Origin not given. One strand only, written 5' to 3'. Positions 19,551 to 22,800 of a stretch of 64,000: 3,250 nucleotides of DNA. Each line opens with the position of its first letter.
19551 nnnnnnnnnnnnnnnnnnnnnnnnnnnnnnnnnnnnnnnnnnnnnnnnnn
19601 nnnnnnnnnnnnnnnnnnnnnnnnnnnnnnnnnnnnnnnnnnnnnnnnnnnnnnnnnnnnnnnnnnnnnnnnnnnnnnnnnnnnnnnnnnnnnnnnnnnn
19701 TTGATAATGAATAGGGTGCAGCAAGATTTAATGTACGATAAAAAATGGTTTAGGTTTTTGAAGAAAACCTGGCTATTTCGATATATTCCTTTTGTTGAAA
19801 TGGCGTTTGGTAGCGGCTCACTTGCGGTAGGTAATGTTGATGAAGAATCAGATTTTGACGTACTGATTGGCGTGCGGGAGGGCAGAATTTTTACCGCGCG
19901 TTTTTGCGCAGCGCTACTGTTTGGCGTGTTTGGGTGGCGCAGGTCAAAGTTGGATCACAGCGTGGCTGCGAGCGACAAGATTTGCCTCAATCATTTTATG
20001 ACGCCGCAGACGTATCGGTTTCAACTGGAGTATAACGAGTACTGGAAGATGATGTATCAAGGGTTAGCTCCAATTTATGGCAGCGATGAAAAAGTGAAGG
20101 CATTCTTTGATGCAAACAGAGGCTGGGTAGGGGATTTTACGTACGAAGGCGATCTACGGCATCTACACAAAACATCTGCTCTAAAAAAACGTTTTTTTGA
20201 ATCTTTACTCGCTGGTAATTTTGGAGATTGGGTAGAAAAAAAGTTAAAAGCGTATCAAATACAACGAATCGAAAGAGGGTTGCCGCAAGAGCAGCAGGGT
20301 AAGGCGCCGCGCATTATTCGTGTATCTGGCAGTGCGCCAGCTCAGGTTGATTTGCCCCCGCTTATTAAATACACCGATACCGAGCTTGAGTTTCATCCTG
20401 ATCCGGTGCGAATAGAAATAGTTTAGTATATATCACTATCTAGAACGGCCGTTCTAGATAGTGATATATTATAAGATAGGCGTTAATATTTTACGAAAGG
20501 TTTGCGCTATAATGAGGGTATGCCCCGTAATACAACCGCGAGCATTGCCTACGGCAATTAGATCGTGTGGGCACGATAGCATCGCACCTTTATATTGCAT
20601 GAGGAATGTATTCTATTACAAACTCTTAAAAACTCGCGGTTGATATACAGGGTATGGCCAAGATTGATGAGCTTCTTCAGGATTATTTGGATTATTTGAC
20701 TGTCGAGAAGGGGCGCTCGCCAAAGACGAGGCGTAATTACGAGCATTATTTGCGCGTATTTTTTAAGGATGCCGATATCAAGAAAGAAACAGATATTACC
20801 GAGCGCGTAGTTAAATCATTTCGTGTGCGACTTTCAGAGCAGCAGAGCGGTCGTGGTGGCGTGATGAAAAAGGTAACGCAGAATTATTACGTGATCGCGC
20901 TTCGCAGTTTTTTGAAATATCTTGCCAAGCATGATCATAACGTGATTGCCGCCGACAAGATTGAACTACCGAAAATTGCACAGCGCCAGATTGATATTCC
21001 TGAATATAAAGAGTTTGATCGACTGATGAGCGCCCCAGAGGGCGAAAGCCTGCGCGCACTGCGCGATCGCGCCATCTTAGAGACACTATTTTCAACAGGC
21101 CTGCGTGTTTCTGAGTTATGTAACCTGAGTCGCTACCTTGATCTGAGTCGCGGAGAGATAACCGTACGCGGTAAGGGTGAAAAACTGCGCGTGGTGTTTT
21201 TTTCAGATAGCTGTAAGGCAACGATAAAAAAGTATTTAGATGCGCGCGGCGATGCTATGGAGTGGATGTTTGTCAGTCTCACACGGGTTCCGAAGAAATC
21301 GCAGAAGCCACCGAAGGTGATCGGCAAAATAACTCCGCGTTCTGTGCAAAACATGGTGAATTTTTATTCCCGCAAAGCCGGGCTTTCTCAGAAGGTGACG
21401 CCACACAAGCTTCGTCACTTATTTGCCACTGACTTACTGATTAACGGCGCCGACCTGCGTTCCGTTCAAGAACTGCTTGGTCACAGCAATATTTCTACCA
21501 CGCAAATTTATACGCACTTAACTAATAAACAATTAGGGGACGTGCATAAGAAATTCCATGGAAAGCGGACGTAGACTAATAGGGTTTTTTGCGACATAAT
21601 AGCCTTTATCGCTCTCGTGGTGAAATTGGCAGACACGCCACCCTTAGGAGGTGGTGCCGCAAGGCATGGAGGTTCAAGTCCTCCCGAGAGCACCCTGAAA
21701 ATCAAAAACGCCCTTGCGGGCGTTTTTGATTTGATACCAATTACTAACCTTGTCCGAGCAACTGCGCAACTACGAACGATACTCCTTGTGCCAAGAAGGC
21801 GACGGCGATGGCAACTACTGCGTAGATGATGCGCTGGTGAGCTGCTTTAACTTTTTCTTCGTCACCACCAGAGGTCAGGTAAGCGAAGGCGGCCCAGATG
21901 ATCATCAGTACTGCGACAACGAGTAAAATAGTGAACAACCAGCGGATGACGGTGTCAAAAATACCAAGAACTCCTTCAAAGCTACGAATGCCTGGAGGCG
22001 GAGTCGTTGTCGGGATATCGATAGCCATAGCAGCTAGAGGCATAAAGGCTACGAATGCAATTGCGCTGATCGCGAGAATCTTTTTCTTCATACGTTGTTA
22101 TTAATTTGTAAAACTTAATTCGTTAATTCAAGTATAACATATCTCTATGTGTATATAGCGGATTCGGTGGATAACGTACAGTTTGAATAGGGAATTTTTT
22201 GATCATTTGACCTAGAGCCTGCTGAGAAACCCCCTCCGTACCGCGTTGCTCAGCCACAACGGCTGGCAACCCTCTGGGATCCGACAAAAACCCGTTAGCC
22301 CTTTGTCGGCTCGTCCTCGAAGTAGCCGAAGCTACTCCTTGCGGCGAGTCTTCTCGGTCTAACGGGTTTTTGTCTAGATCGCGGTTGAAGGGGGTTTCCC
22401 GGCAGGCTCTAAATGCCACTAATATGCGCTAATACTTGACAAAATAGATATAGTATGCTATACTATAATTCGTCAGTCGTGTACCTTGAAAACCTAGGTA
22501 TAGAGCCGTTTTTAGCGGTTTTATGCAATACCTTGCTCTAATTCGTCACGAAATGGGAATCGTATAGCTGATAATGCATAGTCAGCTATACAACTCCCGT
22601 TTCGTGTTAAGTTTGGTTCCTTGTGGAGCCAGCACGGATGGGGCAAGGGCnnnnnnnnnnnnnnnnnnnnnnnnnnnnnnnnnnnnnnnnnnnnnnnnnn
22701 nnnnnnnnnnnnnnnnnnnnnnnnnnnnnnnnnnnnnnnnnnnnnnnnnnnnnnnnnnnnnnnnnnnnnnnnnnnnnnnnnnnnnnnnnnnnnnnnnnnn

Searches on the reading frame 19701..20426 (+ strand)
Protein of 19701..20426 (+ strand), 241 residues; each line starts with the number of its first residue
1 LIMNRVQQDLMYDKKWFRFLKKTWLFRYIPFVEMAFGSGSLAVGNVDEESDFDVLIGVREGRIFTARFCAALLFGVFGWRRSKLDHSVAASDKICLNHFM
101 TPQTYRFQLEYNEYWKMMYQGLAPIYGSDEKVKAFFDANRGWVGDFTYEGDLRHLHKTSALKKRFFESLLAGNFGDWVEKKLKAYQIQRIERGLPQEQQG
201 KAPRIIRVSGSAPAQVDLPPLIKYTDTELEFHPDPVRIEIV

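Call 8: search_protein_families(library=pfam, proteins=[window:19701-20426:+], max_evalue=0.01)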
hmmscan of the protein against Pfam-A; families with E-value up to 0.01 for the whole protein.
window:19701-20426:+ (241 aa): 0 families

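Call 9: search_protein_families(library=ncbifam, proteins=[window:19701-20426:+], max_evalue=0.01)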
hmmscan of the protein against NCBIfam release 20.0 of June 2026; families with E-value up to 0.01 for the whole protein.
window:19701-20426:+ (241 aa): 0 families

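Call 43: search_protein_families(library=pfam, proteins=[window:19701-20426:+], max_evalue=10)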
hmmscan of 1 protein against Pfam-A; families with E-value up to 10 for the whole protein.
window:19701-20426:+ (241 aa): 3 families
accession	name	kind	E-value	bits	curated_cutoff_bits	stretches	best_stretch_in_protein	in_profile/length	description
PF01909.29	NTP_transf_2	-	0.059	14.2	21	1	32-61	14-43/93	Nucleotidyltransferase domain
PF23588.3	HTH_CHD1_Hrp3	-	0.08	13.4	27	1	72-109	34-71/83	ATP-dependent helicase CHD1-2/hrp3 HTH domain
PF18765.7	Polbeta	-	0.24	12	26.9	1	32-63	13-44/93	Polymerase beta, Nucleotidyltransferase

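Call 63: search_solved_structures(query=window:19701-20423:+, max_evalue=1)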
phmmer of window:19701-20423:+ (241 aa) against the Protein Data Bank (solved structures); distinct sequences matched with E-value up to 1: 2.
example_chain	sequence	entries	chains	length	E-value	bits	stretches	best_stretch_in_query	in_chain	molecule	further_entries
1wot_A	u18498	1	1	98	0.48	12.8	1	39-80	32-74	PUTATIVE MINIMAL NUCLEOTIDYLTRANSFERASE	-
6wkk_A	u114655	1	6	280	0.88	12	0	118-152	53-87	Gp27 major capsid protein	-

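Call 64: search_protein_families(library=padloc, proteins=[window:19701-20423:+], max_evalue=0.01)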
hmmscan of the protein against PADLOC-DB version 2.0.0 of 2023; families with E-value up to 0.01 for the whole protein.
window:19701-20423:+ (241 aa): 0 families

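Call 65: find_encoding_contigs(protein=window:19701-20426:+, flank=3000, max_places=6)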
Protein window:19701-20426:+ (241 aa): no gene with exactly this product is on record in the collection.

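Call 97: search_solved_structures(query=A5, max_evalue=1)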
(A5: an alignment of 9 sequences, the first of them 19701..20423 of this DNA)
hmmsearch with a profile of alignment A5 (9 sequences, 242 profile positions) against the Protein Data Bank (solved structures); distinct sequences matched with E-value up to 1: 2.
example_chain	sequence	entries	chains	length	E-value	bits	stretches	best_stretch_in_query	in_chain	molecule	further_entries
1wot_A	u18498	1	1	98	0.079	15.6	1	39-80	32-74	PUTATIVE MINIMAL NUCLEOTIDYLTRANSFERASE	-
7ae2_B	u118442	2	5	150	0.38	13.3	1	24-56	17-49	MNT ANTITOXIN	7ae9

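Call 98: search_protein_families(library=pfam, alignment_id=A5, max_evalue=0.1)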
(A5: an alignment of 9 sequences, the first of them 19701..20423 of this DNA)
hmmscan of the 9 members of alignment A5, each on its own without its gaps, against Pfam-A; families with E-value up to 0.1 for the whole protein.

A. member 1, window:19701-20423:+ (241 aa): 2 families
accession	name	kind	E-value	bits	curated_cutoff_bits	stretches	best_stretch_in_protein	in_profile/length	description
PF01909.29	NTP_transf_2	-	0.059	14.2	21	0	32-61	14-43/93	Nucleotidyltransferase domain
PF23588.3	HTH_CHD1_Hrp3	-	0.08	13.4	27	0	72-109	34-71/83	ATP-dependent helicase CHD1-2/hrp3 HTH domain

B. families by the number of members that match (of 9 scanned): 3 families
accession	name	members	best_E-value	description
PF01909.29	NTP_transf_2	5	0.015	Nucleotidyltransferase domain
PF18765.7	Polbeta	3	0.044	Polymerase beta, Nucleotidyltransferase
PF23588.3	HTH_CHD1_Hrp3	1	0.08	ATP-dependent helicase CHD1-2/hrp3 HTH domain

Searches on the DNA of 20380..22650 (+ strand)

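Call 42: search_rna_families(source=window, start=20380, end=22650, threshold=evalue, max_evalue=1)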
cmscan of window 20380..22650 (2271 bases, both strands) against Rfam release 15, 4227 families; matches with E-value up to 1: 10.
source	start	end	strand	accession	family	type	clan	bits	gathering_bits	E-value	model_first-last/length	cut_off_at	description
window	21611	21692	+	RF00005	tRNA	Gene; tRNA;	CL00001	55.5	29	1.1e-10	1-71/71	no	tRNA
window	22543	22611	+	RF00661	mir-31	Gene; miRNA;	CL00133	26.3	51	0.0056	1-83/83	no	mir-31 microRNA precursor family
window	22540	22613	+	RF04145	MIR8706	Gene; miRNA;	-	25.9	95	0.039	1-101/101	no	MIR8706 microRNA precursor family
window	20430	20467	-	RF03722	MIR4378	Gene; miRNA;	-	25.2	90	0.11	1-91/91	no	MIR4378 microRNA precursor family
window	20430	20467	+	RF03722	MIR4378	Gene; miRNA;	-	25.2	90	0.11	1-91/91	no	MIR4378 microRNA precursor family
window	22536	22617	+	RF03782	mir-3661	Gene; miRNA;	-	24.8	77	0.041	1-84/84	no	mir-3661 microRNA precursor family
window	22542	22610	-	RF00661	mir-31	Gene; miRNA;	CL00133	24.1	51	0.023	1-83/83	no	mir-31 microRNA precursor family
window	21611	21693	-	RF04354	Plastid-ycf2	Cis-reg;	-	21.3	65.7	0.31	1-75/75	no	Plastid-ycf2 5UTR RNA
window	20423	20474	-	RF04195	MIR6217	Gene; miRNA;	-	20.7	110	0.11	1-228/228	no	MIR6217 microRNA precursor family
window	22278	22381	+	RF03332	mir-2237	Gene; miRNA;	-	20.7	70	0.67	1-91/91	no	mir-2237 microRNA precursor family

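Call 84: search_dna_similar(query=window:20420-20660:+, collection=phages, mode=distant, max_evalue=0.01)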
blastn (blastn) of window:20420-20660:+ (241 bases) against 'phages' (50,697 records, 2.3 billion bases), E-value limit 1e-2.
No match.

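Call 85: search_dna_similar(query=window:20420-20660:+, collection=plasmids, mode=distant, max_evalue=0.01)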
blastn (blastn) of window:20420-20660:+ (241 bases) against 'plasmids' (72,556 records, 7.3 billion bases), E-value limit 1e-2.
No match.
